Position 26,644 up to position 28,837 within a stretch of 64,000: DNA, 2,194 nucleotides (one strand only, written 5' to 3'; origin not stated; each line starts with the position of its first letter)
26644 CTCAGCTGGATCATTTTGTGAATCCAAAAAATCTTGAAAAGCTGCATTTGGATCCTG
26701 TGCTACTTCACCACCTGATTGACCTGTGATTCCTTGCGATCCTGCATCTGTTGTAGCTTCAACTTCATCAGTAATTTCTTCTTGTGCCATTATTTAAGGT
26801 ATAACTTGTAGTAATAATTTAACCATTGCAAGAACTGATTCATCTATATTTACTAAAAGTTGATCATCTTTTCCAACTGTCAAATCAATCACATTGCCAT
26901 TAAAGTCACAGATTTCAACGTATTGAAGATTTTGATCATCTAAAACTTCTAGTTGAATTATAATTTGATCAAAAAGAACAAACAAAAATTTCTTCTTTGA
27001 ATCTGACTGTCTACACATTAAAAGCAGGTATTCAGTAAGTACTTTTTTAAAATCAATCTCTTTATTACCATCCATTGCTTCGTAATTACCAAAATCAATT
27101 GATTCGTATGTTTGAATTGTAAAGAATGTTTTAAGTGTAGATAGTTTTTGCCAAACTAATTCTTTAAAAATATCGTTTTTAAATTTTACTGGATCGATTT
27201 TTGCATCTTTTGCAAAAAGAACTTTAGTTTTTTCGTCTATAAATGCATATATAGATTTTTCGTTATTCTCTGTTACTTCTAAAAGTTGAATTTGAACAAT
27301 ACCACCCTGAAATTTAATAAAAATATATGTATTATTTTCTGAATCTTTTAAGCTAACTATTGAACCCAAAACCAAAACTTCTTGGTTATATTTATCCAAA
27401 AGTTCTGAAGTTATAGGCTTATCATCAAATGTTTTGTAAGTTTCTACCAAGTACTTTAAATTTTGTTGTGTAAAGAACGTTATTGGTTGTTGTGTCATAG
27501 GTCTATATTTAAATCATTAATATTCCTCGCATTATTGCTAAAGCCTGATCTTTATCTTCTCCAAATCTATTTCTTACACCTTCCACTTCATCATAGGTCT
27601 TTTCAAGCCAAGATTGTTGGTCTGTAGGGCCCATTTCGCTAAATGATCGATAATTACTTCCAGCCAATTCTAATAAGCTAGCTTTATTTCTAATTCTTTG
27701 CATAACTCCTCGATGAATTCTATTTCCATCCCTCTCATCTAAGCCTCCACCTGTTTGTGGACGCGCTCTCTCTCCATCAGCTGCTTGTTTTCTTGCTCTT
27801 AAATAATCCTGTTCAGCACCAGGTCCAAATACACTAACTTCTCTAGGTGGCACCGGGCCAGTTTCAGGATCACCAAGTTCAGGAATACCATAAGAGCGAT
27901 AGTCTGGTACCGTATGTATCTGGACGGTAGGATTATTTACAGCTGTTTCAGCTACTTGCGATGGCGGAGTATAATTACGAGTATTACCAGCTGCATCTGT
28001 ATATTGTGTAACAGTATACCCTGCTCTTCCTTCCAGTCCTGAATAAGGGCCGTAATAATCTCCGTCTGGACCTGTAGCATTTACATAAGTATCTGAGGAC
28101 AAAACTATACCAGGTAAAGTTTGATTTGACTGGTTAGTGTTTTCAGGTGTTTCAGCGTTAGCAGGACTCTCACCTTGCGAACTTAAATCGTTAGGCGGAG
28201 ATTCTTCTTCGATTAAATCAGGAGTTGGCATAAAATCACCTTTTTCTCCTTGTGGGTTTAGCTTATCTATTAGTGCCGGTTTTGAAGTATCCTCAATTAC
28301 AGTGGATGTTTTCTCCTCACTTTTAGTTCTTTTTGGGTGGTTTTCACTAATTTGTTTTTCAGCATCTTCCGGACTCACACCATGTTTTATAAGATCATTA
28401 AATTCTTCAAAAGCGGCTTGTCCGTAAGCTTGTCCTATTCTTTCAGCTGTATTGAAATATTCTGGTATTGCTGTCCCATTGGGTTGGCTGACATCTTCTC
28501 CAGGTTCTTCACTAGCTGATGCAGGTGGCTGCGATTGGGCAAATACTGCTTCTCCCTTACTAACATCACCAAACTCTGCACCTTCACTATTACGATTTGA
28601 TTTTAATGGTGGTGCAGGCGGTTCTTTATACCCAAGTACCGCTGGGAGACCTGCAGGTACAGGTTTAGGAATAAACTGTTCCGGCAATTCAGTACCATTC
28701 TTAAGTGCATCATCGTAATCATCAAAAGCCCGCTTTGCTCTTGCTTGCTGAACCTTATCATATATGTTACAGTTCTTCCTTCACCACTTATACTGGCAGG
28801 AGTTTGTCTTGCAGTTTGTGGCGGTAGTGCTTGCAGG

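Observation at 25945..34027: Five-gene minus-strand operon built around a giant (~2000-aa) Pro/Gly/Ala/Gln-rich membrane or surface protein with a probable -1 frameshift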

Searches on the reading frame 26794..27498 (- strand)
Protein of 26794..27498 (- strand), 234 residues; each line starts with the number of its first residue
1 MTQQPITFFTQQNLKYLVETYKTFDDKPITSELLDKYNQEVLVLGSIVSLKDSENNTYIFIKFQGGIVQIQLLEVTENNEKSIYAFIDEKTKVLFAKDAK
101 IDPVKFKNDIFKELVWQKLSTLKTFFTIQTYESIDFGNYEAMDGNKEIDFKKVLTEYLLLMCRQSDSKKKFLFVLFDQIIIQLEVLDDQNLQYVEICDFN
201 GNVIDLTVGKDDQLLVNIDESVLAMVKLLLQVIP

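Call 9: search_protein_families(library=pfam, proteins=[window:26794-27498:-], max_evalue=1)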
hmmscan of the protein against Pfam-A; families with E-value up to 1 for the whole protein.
window:26794-27498:- (234 aa): 0 families

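Call 10: search_protein_families(library=phrogs, proteins=[window:26794-27498:-], max_evalue=1)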
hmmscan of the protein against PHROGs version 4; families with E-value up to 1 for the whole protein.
window:26794-27498:- (234 aa): 2 families
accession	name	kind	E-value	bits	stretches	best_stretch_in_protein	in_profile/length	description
phrog_29465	-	unknown function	0.12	13.4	1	76-148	52-121/155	-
phrog_14160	-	unknown function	0.18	13.1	1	130-170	10-47/86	-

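Call 27: search_solved_structures(query=window:26794-27498:-, max_evalue=1)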
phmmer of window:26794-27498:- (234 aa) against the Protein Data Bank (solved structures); distinct sequences matched with E-value up to 1: 0.

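Call 29: search_protein_families(library=ncbifam, proteins=[window:26794-27498:-], max_evalue=0.1)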
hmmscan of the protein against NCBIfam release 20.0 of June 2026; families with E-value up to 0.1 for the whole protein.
window:26794-27498:- (234 aa): 0 families

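Call 81: find_homologous_proteins(query=window:26794-27498:-, max_evalue=0.01)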
Query window:26794-27498:- (234 aa): 1 proteins with E <= 0.01 among 391 candidates.
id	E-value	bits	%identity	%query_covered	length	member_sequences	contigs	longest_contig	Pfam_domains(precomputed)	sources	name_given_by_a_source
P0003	6.0e-143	492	100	100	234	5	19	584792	-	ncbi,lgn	-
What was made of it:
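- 26794..27498 (-): Gene C: 234-aa acidic protein. It is the most conserved gene of the cassette. No homologue beyond its own cluster (call 81).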

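Call 83: search_protein_families(library=padloc, proteins=[window:26794-27498:-], max_evalue=0.1)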
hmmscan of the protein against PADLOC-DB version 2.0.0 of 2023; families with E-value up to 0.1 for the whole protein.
window:26794-27498:- (234 aa): 0 families

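Call 95: predict_structure(alignment_id=A8)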
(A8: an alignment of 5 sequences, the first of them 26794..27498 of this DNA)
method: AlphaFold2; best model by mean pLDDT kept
length: 234 residues; sequences in the alignment: 5
mean_pLDDT: 38.0   pTM: 0.27
mean pLDDT of the five models: 38.0, 37.3, 36.0, 35.6, 34.1
residues with pLDDT >= 90: 0; 70-90: 0; 50-70: 4; < 50: 230
segments of 3 or more residues with pLDDT < 50: 1-59, 61-75, 77-192, 195-234
pLDDT, mean of each block of 10 residues (from residue 1): 25 39 42 42 38 46 44 46 41 34 33 35 24 25 33 40 36 38 43 44 43 40 45 33
secondary structure, 60 per line:
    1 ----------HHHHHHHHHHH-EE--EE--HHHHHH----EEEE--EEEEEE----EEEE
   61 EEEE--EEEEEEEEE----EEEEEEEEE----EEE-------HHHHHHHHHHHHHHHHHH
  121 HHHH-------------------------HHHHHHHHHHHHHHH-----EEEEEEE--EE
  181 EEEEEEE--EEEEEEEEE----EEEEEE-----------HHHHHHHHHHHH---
elements in order: H11-21 H31-36 E41-44 E47-52 E57-64 E67-75 E80-88 E93-95 H103-124 H150-164 E170-176 E179-187 E190-198 E203-208 H220-231
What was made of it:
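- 26794..27498 (-): AF2 pLDDT 38, with secondary structure of two beta-sheet-plus-helix units (call 95).
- Tried and rejected: AlphaFold2 of C used 5 near-identical sequences (pLDDT 38; call 95).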

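Call 98: fold_search(model_id=the predicted structure, library=pdb)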
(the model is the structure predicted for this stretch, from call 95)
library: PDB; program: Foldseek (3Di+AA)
matches with E <= 10: 476; with E <= 0.001: 0
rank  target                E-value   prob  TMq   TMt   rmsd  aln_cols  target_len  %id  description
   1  3nje_A                1.6e-01  0.51  0.18  0.26  15.2       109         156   14  Structure of the Minor Pseudopilin XcpW from the Pseudomonas aeruginosa Type II Secretion System (released 2011-02-02)
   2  4l9c_A                4.3e-01  0.41  0.19  0.27   8.4       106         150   11  Crystal structure of the FP domain of human F-box protein Fbxo7 (native) (released 2014-01-15)
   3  3k44_A                5.4e-01  0.08  0.15  0.21  18.9       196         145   14  Crystal Structure of Drosophila melanogaster Pur-alpha (released 2009-10-27)
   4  4w9m_C                5.4e-01  0.06  0.17  0.12  20.4       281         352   12  AMPPNP bound Rad50 in complex with dsDNA (released 2015-01-14)
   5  4imh_A                5.4e-01  0.04  0.13  0.10  18.7       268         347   10  Crystal Structure of Cytoplasmic Heme Binding Protein, PhuS, from Pseudomonas aeruginosa (released 2013-09-18)
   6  6q0r_C                5.7e-01  0.08  0.12  0.15  13.3       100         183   12  Structure of DDB1-DDA1-DCAF15 complex bound to E7820 and RBM39 (released 2019-11-13)
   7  9van_A                5.7e-01  0.04  0.13  0.04  20.9       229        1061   10  Cryo-EM structure of human full length KICSTOR complex (state 2) (released 2025-11-12)
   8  1yqf_E                6.0e-01  0.13  0.17  0.22  15.0       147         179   12  Hypothetical protein from leishmania major unknown function sequence homologue to human p32 protein (released 2005-02-22)
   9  3aaa_A                6.0e-01  0.06  0.12  0.11  20.5       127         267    9  Crystal Structure of Actin capping protein in complex with V-1 (released 2010-08-04)
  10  8ese_Z                6.7e-01  0.15  0.14  0.17  11.6       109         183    7  Crystal structure of human Vps29 bound to a peptide from Vps35L (released 2023-05-24)
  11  6w90                  6.7e-01  0.14  0.15  0.26  11.3       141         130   11  De novo designed NTF2 fold protein NT-9 (released 2020-08-19)
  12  3qg5_A                7.1e-01  0.06  0.18  0.13  20.7       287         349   12  The Mre11:Rad50 complex forms an ATP dependent molecular clamp in DNA double-strand break repair (released 2011-04-20)
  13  6dm3_B                7.5e-01  0.18  0.16  0.30  10.2       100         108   17  Crystal structure of the SH2 domain from RavO (Lpg1129) from Legionella pneumophila, apoprotein (released 2018-06-27)
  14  3k44_B                7.5e-01  0.09  0.15  0.24  16.7       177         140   12  Crystal Structure of Drosophila melanogaster Pur-alpha (released 2009-10-27)
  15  4wpy                  8.0e-01  0.15  0.13  0.31  16.3        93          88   16  Racemic crystal structure of Rv1738 from Mycobacterium tuberculosis (Form-II) (released 2015-03-18)
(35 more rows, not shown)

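Call 100: search_protein_families(library=pfam, proteins=[L006:1304-7447:+, L008:3-2522:+, L020:3804-7277:+, L024:1291-6300:+, P0022, P0023, P0021], max_evalue=0.1)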
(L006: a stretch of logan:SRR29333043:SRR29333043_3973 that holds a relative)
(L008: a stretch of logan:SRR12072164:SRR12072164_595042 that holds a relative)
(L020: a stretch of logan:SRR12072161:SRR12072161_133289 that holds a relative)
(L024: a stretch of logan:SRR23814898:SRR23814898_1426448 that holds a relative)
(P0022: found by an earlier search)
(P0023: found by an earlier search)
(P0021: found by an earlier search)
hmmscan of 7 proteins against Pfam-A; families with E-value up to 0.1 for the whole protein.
L006:1304-7447:+ (2047 aa): 2 families
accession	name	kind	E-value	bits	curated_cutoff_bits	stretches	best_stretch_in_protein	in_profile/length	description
PF01839.29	FG-GAP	-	0.014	15.7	22.1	1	676-694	8-26/37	FG-GAP repeat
PF22872.1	DUF7018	-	0.092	13.4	27.8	0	1578-1619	20-61/116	Domain of unknown function (DUF7018)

L008:3-2522:+ (839 aa): 0 families

L020:3804-7277:+ (1158 aa): 0 families

L024:1291-6300:+ (1670 aa): 0 families

P0022 (142 aa): 4 families
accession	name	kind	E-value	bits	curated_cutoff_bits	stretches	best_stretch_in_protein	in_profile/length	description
PF04667.22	Endosulfine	-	0.00072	20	29.8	1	94-134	2-38/80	cAMP-regulated phosphoprotein/endosulfine conserved region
PF09373.15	PMBR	-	0.014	15.9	24.9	0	100-113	16-29/33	Pseudomurein-binding repeat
PF03004.19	Transposase_24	-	0.019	15.5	28.7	1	55-100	52-97/138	Plant transposase (Ptta/En/Spm family)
PF16902.11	FokI_D3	-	0.094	13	29.2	0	67-106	18-59/69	FokI, D3 domain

P0023 (240 aa): 0 families

P0021 (306 aa): 0 families

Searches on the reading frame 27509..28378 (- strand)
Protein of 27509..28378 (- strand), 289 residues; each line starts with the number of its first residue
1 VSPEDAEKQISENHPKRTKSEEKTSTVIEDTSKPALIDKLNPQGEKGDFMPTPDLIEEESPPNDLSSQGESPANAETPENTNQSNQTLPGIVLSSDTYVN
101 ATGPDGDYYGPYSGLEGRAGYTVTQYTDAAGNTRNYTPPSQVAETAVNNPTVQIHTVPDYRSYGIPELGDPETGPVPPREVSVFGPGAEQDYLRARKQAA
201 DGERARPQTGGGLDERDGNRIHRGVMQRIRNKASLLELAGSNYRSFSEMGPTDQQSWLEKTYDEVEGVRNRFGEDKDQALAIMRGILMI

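Call 100: search_protein_families(library=pfam, proteins=[L020:3804-7277:+, L024:1291-6300:+, P0022, P0023, P0021], max_evalue=0.1)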
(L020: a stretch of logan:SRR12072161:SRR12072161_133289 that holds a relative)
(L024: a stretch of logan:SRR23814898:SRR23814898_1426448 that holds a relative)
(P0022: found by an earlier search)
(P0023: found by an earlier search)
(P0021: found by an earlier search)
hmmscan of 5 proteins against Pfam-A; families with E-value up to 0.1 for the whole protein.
L020:3804-7277:+ (1158 aa): 0 families

L024:1291-6300:+ (1670 aa): 0 families

P0022 (142 aa): 4 families
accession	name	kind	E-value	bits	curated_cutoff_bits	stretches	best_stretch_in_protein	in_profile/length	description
PF04667.22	Endosulfine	-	0.00072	20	29.8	1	94-134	2-38/80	cAMP-regulated phosphoprotein/endosulfine conserved region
PF09373.15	PMBR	-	0.014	15.9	24.9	0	100-113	16-29/33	Pseudomurein-binding repeat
PF03004.19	Transposase_24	-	0.019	15.5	28.7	1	55-100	52-97/138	Plant transposase (Ptta/En/Spm family)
PF16902.11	FokI_D3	-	0.094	13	29.2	0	67-106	18-59/69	FokI, D3 domain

P0023 (240 aa): 0 families

P0021 (306 aa): 0 families

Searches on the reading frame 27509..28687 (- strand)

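Call 9: search_protein_families(library=pfam, proteins=[window:27509-28687:-], max_evalue=1)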
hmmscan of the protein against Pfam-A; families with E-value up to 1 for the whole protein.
window:27509-28687:- (392 aa): 1 family
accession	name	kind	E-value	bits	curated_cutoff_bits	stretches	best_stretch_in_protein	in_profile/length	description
PF15991.10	G_path_suppress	-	0.17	12.4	34.3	1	180-260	140-221/288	G-protein pathway suppressor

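Call 10: search_protein_families(library=phrogs, proteins=[window:27509-28687:-], max_evalue=1)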
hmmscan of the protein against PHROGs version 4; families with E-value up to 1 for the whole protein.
window:27509-28687:- (392 aa): 0 families

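Call 29: search_protein_families(library=ncbifam, proteins=[window:27509-28687:-], max_evalue=0.1)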
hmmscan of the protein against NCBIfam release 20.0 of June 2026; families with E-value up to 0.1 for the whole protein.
window:27509-28687:- (392 aa): 0 families

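Call 83: search_protein_families(library=padloc, proteins=[window:27509-28687:-], max_evalue=0.1)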
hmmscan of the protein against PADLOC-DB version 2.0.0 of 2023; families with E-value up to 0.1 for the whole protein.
window:27509-28687:- (392 aa): 0 families

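Call 100: search_protein_families(library=pfam, proteins=[L006:1304-7447:+, L008:3-2522:+, L020:3804-7277:+, L024:1291-6300:+, P0022, P0023, P0021], max_evalue=0.1)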
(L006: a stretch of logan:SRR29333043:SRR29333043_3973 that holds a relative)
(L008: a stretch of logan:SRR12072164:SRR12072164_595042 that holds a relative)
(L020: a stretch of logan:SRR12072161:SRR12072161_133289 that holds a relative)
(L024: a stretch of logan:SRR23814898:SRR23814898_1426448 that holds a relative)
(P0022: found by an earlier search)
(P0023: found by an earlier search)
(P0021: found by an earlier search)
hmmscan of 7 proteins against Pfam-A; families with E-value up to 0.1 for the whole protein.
L006:1304-7447:+ (2047 aa): 2 families
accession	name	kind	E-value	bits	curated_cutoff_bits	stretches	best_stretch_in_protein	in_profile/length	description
PF01839.29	FG-GAP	-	0.014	15.7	22.1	1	676-694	8-26/37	FG-GAP repeat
PF22872.1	DUF7018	-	0.092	13.4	27.8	0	1578-1619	20-61/116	Domain of unknown function (DUF7018)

L008:3-2522:+ (839 aa): 0 families

L020:3804-7277:+ (1158 aa): 0 families

L024:1291-6300:+ (1670 aa): 0 families

P0022 (142 aa): 4 families
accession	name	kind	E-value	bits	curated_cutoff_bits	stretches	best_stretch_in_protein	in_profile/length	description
PF04667.22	Endosulfine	-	0.00072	20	29.8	1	94-134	2-38/80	cAMP-regulated phosphoprotein/endosulfine conserved region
PF09373.15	PMBR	-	0.014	15.9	24.9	0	100-113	16-29/33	Pseudomurein-binding repeat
PF03004.19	Transposase_24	-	0.019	15.5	28.7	1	55-100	52-97/138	Plant transposase (Ptta/En/Spm family)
PF16902.11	FokI_D3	-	0.094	13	29.2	0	67-106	18-59/69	FokI, D3 domain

P0023 (240 aa): 0 families

P0021 (306 aa): 0 families
